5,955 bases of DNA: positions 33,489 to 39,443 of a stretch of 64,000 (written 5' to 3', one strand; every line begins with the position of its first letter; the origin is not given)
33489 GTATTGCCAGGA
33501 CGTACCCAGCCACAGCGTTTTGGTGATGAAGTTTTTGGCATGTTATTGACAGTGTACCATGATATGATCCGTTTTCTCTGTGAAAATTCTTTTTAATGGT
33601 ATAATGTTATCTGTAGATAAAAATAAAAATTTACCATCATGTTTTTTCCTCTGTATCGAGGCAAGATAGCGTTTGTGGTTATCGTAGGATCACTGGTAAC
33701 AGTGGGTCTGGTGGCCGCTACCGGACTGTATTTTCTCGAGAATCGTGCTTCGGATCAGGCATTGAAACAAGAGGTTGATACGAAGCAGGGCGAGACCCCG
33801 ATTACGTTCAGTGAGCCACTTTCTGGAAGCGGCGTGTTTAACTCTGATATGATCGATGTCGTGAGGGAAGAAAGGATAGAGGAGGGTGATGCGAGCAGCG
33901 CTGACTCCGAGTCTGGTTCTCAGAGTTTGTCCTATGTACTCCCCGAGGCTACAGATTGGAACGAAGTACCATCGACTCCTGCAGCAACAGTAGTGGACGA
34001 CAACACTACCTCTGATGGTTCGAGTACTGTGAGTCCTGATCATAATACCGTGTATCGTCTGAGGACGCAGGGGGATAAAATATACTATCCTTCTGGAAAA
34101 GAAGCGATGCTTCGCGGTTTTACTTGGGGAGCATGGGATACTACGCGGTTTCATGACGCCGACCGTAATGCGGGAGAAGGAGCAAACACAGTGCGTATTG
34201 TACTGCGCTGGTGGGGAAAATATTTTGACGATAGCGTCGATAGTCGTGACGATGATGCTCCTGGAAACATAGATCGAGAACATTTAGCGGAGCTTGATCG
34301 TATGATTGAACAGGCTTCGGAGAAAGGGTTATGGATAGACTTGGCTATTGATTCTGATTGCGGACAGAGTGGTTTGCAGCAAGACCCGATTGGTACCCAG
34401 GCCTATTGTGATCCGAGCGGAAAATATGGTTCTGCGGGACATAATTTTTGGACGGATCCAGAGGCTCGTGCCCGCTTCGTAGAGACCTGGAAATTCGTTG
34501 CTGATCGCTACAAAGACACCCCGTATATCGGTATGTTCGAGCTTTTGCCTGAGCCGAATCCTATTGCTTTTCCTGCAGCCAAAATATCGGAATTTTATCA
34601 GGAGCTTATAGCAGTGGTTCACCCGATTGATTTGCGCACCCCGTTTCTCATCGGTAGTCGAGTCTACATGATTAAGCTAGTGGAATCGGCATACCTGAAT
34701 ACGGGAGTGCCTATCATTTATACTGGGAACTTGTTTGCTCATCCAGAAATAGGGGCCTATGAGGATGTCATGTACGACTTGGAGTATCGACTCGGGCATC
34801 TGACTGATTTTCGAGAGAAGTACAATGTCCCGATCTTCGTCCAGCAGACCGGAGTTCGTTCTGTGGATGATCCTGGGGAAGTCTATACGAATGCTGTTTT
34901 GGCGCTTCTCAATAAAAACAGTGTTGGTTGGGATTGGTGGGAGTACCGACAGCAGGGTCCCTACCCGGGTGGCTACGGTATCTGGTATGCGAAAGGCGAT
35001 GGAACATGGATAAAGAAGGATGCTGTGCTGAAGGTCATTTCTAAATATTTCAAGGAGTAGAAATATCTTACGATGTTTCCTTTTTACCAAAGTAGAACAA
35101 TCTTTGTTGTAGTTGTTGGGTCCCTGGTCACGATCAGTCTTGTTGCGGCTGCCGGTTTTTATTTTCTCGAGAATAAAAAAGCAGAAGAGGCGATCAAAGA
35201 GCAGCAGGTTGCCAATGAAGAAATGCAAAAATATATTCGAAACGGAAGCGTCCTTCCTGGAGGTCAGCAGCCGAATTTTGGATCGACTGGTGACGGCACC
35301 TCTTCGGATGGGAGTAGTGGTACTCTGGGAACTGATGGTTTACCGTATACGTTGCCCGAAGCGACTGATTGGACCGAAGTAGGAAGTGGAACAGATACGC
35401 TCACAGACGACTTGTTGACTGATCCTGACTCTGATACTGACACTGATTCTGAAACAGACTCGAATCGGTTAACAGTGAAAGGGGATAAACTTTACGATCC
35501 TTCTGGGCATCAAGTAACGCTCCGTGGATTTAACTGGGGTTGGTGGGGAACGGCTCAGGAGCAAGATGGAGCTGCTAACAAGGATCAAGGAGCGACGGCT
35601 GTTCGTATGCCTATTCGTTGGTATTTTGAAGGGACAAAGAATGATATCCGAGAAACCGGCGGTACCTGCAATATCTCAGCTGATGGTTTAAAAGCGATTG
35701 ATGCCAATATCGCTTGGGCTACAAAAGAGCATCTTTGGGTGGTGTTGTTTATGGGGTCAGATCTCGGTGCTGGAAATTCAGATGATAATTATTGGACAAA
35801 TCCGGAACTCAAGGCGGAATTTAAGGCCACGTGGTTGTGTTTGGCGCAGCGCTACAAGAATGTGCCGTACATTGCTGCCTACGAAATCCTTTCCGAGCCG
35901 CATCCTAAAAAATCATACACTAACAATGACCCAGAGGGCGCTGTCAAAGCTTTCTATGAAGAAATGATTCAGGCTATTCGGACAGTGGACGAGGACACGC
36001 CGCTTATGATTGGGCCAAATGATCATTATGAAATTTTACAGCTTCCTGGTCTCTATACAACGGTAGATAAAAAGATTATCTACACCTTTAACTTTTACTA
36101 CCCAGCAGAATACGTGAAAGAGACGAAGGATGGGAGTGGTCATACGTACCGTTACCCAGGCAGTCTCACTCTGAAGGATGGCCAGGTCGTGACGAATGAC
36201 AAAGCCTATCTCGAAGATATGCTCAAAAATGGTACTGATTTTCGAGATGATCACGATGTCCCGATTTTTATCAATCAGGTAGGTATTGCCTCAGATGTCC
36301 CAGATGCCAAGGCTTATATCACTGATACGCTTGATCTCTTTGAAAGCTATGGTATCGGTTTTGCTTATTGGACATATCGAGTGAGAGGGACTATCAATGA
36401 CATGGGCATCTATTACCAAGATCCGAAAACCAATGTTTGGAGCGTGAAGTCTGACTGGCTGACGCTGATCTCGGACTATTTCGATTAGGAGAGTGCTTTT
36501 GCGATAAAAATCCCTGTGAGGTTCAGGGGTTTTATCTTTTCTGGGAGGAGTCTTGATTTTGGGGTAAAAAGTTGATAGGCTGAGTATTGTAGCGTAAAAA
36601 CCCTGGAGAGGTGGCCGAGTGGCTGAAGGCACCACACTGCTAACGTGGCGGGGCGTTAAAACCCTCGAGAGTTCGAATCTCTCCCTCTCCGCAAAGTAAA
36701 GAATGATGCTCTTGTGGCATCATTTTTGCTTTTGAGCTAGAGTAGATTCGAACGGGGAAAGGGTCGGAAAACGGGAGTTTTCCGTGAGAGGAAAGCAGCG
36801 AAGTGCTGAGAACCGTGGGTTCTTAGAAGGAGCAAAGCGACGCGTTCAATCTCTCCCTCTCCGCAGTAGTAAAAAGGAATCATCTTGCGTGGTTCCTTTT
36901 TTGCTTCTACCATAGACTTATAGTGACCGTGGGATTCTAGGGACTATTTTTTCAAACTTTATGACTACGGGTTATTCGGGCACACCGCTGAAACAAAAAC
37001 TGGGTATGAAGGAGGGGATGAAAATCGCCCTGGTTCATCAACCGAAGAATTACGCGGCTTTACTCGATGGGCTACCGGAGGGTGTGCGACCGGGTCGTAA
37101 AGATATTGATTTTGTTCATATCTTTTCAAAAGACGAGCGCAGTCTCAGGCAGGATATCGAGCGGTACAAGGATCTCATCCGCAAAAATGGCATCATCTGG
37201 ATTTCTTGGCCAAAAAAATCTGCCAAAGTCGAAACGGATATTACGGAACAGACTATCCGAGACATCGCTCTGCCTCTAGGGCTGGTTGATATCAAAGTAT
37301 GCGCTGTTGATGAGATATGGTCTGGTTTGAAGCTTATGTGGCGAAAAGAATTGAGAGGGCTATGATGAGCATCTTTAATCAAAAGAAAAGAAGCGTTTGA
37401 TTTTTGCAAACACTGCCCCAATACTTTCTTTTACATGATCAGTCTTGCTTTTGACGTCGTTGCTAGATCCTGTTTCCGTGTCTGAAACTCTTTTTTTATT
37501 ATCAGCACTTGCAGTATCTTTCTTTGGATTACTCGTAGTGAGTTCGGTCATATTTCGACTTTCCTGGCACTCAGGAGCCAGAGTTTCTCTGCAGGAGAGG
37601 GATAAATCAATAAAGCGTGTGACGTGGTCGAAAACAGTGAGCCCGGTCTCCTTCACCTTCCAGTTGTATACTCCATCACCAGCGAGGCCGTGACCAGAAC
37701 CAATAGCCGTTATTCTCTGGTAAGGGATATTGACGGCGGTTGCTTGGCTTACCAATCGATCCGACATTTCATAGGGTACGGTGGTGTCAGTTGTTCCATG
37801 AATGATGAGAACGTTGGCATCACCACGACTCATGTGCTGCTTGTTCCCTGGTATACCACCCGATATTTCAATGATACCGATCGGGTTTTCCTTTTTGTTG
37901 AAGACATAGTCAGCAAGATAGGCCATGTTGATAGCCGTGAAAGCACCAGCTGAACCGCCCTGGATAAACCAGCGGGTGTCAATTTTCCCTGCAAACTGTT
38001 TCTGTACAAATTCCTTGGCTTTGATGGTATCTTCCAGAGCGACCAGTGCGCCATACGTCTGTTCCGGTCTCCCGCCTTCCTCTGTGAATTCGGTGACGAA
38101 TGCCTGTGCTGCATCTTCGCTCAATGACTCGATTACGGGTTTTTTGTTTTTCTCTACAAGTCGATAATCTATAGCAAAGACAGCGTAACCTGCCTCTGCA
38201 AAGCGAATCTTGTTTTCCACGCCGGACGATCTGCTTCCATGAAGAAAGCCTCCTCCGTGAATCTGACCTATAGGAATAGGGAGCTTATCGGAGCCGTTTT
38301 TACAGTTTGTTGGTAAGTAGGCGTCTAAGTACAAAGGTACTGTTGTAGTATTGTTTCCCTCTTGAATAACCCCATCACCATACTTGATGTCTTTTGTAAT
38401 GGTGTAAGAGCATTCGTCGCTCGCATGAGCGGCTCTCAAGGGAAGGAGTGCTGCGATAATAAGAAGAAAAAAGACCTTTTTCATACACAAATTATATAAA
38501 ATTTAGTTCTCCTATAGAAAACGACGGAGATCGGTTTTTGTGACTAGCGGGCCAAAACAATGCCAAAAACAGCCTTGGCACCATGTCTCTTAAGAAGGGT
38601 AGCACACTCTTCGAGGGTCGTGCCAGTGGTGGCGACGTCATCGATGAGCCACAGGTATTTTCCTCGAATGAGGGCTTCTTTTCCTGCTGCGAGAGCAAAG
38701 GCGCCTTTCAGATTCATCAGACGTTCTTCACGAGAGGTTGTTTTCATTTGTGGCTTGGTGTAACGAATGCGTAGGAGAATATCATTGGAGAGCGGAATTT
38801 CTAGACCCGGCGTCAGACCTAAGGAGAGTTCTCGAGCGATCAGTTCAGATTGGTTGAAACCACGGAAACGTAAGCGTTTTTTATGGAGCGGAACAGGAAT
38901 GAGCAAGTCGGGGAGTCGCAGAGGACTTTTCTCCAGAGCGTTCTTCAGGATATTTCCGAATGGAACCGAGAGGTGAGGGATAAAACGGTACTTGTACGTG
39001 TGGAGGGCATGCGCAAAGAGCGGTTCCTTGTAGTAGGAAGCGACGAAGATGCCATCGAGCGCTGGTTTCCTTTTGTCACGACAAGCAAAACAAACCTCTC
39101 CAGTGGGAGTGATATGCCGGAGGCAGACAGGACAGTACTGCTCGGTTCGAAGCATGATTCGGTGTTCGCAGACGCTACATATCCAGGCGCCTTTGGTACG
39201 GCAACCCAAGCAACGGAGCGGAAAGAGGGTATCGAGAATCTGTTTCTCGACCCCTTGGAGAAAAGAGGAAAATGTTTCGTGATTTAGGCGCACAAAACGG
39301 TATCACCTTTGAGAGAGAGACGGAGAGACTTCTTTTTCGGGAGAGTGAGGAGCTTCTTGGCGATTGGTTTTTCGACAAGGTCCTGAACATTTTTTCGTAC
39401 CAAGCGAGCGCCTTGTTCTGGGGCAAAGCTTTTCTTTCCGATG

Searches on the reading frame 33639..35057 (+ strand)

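Call 87: search_protein_families(library=pfam, proteins=[window:33639-35057:+], max_evalue=0.00001)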
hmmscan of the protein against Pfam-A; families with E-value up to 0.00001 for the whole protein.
window:33639-35057:+ (473 aa): 1 family
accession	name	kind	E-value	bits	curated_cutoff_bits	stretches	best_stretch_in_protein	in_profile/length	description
PF00150.24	Cellulase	-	2.7e-13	50.5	23.5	1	169-438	22-270/272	Cellulase (glycosyl hydrolase family 5)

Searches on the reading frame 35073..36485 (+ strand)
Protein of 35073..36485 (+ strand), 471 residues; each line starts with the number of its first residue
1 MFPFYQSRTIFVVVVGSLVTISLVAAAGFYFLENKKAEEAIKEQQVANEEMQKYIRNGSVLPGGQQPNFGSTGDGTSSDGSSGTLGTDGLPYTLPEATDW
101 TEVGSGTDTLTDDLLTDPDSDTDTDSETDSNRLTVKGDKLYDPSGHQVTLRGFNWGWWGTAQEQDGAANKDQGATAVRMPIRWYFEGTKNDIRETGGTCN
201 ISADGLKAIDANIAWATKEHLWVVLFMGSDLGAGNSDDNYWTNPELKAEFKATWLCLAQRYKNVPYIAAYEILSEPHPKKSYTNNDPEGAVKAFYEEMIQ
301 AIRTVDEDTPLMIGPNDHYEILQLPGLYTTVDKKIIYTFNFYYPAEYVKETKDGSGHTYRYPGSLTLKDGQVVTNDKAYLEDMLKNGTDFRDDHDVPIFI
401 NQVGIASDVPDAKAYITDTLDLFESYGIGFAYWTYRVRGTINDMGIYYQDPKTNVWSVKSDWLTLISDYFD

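Call 87: search_protein_families(library=pfam, proteins=[window:35073-36485:+], max_evalue=0.00001)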
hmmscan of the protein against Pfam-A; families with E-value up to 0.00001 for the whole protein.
window:35073-36485:+ (471 aa): 1 family
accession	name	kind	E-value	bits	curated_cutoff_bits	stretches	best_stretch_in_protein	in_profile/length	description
PF00150.24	Cellulase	-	6.4e-26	91.9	23.5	1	142-435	2-268/272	Cellulase (glycosyl hydrolase family 5)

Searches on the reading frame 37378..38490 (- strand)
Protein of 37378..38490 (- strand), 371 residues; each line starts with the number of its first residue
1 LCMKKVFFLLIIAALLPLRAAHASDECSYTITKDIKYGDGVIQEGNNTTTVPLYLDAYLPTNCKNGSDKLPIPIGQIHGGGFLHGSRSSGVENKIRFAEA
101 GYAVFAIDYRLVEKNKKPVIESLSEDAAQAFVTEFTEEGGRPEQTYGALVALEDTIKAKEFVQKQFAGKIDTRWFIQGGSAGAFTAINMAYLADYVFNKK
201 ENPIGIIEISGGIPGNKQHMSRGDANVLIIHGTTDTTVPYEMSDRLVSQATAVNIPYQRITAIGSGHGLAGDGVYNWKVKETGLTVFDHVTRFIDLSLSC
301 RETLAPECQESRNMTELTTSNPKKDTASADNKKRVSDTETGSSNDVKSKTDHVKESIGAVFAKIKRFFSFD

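Call 87: search_protein_families(library=pfam, proteins=[window:37378-38490:-], max_evalue=0.00001)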
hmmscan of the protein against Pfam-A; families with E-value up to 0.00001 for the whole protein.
window:37378-38490:- (371 aa): 2 families
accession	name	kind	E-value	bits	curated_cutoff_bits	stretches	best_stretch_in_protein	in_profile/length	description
PF20434.5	BD-FAE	-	7.8e-14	52.1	26.8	1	55-119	1-65/215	BD-FAE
PF00326.27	Peptidase_S9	-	7.7e-07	29.3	22.6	0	223-272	143-192/213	Prolyl oligopeptidase family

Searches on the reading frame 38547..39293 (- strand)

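Call 87: search_protein_families(library=pfam, proteins=[window:38547-39293:-], max_evalue=0.00001)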
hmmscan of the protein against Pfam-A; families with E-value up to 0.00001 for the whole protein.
window:38547-39293:- (249 aa): 2 families
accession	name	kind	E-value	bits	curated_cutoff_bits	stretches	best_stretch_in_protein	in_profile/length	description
PF18912.6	DZR_2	-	9.4e-08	32.2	27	1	19-72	1-56/56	Double zinc ribbon domain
PF00156.33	Pribosyltran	-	1.7e-07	31.1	26.3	1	153-245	44-121/158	Phosphoribosyl transferase domain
